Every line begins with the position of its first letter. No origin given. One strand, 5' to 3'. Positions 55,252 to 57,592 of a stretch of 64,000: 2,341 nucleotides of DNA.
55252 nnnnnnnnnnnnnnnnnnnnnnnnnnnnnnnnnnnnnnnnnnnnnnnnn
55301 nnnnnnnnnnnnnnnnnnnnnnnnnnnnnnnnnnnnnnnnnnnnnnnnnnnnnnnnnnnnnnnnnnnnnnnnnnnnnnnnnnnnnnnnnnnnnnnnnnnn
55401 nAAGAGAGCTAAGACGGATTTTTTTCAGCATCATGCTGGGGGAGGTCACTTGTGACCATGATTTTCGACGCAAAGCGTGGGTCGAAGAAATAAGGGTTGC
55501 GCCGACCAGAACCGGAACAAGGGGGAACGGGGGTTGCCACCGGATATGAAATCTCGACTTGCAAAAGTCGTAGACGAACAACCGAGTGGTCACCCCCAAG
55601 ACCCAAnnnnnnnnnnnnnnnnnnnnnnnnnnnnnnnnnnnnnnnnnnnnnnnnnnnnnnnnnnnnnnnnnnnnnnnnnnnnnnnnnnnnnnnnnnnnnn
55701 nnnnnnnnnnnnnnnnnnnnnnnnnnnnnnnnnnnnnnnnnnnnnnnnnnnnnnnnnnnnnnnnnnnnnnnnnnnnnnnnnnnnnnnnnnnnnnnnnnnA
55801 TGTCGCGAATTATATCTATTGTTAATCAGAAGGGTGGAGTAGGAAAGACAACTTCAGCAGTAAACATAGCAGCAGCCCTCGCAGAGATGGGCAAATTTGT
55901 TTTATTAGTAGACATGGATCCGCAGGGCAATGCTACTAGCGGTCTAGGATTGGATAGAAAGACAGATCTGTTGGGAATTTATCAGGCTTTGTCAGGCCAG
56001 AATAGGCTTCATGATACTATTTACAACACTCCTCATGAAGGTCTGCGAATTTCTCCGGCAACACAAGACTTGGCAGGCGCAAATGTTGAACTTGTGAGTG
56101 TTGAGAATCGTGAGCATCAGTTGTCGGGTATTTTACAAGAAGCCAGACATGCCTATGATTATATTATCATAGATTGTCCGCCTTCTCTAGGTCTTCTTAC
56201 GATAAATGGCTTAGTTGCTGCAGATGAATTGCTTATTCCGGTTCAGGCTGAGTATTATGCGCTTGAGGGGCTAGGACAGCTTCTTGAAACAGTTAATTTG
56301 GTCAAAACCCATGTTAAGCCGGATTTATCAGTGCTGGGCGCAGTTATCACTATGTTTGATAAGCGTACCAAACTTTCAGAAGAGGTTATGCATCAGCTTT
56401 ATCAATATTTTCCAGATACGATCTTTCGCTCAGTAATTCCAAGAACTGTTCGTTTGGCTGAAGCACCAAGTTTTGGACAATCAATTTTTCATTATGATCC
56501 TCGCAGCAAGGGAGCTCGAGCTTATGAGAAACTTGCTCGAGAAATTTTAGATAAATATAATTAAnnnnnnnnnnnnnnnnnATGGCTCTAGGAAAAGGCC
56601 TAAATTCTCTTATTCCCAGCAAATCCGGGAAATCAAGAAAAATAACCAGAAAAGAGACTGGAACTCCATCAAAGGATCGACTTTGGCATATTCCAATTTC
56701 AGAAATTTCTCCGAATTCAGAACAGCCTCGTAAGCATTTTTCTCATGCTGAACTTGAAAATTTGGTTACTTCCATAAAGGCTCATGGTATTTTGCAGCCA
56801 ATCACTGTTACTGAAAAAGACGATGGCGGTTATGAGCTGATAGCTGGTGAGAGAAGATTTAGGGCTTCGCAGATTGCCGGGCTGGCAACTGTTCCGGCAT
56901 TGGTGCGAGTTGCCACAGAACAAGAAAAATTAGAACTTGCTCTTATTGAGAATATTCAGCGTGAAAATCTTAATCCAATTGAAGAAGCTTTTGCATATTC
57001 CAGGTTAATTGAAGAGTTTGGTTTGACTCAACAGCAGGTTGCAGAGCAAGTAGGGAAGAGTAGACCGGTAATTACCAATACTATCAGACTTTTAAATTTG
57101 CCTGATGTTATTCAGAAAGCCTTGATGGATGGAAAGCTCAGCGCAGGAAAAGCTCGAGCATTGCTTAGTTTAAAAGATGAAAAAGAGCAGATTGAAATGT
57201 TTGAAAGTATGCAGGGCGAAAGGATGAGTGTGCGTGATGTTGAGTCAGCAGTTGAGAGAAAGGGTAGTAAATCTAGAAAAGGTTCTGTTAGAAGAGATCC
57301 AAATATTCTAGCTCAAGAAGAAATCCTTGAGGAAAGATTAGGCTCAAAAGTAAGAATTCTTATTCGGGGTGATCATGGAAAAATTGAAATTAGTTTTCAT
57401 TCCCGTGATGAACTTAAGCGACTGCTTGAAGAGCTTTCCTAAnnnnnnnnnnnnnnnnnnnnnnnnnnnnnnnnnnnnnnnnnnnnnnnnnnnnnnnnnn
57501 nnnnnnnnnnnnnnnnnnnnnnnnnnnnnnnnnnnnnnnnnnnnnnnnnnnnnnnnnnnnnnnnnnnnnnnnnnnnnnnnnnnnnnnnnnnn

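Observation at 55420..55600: About 180-nt GC-rich, highly structured candidate ncRNA between tRNA-Leu(CAA) and a metallophosphoesterase gene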

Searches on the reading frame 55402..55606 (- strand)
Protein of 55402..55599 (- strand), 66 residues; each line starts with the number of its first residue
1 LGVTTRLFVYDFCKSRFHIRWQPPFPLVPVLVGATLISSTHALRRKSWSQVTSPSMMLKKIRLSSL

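Call 42: find_related_loci(query=window:55412-55603:-, collection=metagenome_contigs, flank=3000)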
Query window:55412-55603:- (64 aa) in metagenome_contigs; peptide patterns used: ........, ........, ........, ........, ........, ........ (x = any residue, [..] = any of these).
600 stretches matched a pattern, but none encodes a relative of the query by tblastn (E <= 1e-3).

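Call 43: search_protein_families(library=pfam, max_evalue=10, proteins=[window:55412-55606:-, window:55402-55602:-])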
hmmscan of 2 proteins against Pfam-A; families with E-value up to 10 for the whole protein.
seq(65 aa): 0 families

seq(67 aa): 0 families

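Call 50: find_related_loci(query=window:55402-55599:-, collection=viral_contigs, flank=3000)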
Query window:55402-55599:- (66 aa) in viral_contigs; peptide patterns used: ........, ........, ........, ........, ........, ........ (x = any residue, [..] = any of these).
50 stretches matched a pattern, but none encodes a relative of the query by tblastn (E <= 1e-3).
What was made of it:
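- Back-translated scans of metagenomes and viral contigs found no relative (calls 42, 50).
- Tried and rejected: Back-translated multi-pattern scans of two open frames against JGI metagenomes and IMG/VR found no confirmed relative (calls 42, 50).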

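Call 52: search_protein_representatives(protein=window:55402-55599:-)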
Query: 66 residues. Proteins with E-value up to 0.001 (for the whole library): 0; up to 1e-10: 0; up to 1e-30: 0. The best 0 are listed.
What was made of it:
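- Checked: The 66-aa ORF has no hit among 1.84 billion proteins (call 52).
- Tried and rejected: phmmer of the 66-aa ORF against 1.84 billion proteins gave 0 hits (call 52).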

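Call 72: list_cluster_members(proteins=[window:55402-55599:-, window:55412-55714:-, window:55433-55546:+, window:55477-55611:+, window:55497-55766:+, window:107-304:-, window:12423-13283:-])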
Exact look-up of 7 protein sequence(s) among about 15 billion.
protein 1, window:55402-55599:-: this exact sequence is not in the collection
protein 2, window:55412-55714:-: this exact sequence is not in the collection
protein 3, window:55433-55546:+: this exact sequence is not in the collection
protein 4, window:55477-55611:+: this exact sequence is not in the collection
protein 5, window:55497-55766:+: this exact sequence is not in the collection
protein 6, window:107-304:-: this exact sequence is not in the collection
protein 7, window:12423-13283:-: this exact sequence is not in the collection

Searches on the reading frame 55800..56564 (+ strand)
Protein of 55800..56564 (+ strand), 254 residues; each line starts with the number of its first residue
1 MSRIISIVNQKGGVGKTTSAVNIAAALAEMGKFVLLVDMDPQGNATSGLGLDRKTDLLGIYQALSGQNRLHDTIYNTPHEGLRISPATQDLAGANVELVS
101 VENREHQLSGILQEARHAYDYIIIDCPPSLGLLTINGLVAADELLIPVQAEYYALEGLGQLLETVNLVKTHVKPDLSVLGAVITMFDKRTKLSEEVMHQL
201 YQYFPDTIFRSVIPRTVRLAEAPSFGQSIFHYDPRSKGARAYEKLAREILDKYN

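Call 11: search_protein_families(library=pfam, proteins=[window:55800-56564:+])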
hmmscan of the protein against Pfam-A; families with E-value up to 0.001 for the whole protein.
window:55800-56564:+ (254 aa): 7 families
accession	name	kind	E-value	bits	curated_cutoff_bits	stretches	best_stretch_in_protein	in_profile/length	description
PF13614.12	AAA_31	-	4e-63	213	27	1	3-177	2-176/177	AAA domain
PF01656.29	CbiA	-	8e-29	100.6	25.4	1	5-229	1-125/125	CobQ/CobB/MinD/ParA nucleotide binding domain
PF09140.17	MipZ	-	1.4e-12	47.9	20.7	2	4-42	2-40/262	ATPase MipZ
PF10609.15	ParA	-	4.6e-12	46.3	27.1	1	2-249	3-245/246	NUBPL iron-transfer P-loop NTPase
PF00142.24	Fer4_NifH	-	9.3e-12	45.4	25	1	9-47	6-44/271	4Fe-4S iron sulfur cluster binding proteins, NifH/frxC family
PF06564.18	CBP_BcsQ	-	1.2e-10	41.7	21.3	1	5-247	4-231/234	Cellulose biosynthesis protein BcsQ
PF02374.21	ArsA_ATPase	-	6.6e-08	32.6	24.3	1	8-44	6-42/305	Anion-transporting ATPase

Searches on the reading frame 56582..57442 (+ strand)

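Call 11: search_protein_families(library=pfam, proteins=[window:56582-57442:+])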
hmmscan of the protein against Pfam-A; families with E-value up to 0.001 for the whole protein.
window:56582-57442:+ (286 aa): 3 families
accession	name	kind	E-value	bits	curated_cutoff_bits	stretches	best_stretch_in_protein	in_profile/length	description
PF17762.8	HTH_ParB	-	2.3e-37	127.7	22.6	1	128-226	1-99/102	ParB HTH domain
PF02195.25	ParB_N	-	9.8e-33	112.5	26.3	1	34-126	3-95/95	ParB N-terminal domain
PF23552.2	ParB_C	-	2e-09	37.2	23.8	1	238-285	1-49/50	ParB dimerisation domain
